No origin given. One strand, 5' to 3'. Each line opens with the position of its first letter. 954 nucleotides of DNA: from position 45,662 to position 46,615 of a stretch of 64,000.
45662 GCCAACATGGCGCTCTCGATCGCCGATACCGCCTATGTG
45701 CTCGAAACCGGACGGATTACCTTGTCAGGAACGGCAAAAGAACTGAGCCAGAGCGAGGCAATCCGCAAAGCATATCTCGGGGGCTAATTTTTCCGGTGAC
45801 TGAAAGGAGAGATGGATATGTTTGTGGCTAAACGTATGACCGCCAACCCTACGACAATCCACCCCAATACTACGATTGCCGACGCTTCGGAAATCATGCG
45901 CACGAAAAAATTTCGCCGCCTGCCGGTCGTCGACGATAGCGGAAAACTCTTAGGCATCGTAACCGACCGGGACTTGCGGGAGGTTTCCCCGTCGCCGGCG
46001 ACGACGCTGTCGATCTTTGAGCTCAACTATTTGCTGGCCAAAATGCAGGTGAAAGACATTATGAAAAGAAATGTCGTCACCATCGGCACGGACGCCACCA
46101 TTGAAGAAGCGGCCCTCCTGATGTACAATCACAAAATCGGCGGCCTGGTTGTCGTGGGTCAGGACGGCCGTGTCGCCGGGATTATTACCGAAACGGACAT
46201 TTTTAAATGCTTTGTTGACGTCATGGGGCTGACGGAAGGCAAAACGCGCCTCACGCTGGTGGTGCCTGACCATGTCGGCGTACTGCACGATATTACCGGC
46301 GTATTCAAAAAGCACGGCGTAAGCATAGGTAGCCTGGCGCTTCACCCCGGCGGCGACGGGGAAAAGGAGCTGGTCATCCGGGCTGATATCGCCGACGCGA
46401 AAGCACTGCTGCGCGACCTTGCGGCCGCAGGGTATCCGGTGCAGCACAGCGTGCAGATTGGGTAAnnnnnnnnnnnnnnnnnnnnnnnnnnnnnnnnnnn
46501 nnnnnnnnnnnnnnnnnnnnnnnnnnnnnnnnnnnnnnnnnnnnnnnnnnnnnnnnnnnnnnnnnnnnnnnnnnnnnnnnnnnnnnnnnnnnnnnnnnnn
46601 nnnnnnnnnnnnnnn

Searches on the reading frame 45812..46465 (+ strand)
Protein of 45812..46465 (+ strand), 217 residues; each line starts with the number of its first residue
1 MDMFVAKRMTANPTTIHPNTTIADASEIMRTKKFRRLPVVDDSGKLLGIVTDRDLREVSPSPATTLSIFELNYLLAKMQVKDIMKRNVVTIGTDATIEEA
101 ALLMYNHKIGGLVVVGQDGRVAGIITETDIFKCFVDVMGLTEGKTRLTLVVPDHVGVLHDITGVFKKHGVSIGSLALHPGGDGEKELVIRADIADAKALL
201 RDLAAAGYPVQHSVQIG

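Call 7: search_protein_families(library=pfam, proteins=[window:45812-46465:+])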
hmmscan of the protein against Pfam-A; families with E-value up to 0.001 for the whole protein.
window:45812-46465:+ (217 aa): 3 families
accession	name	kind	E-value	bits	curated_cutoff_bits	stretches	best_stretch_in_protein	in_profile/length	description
PF00571.33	CBS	-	1e-36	125.4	24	2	9-58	5-54/57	CBS domain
PF01842.31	ACT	-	1.7e-09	37.7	27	1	146-205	2-63/66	ACT domain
PF22629.2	ACT_AHAS_ss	-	1.8e-05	25.2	27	1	147-184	1-38/67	AHAS small subunit-like ACT domain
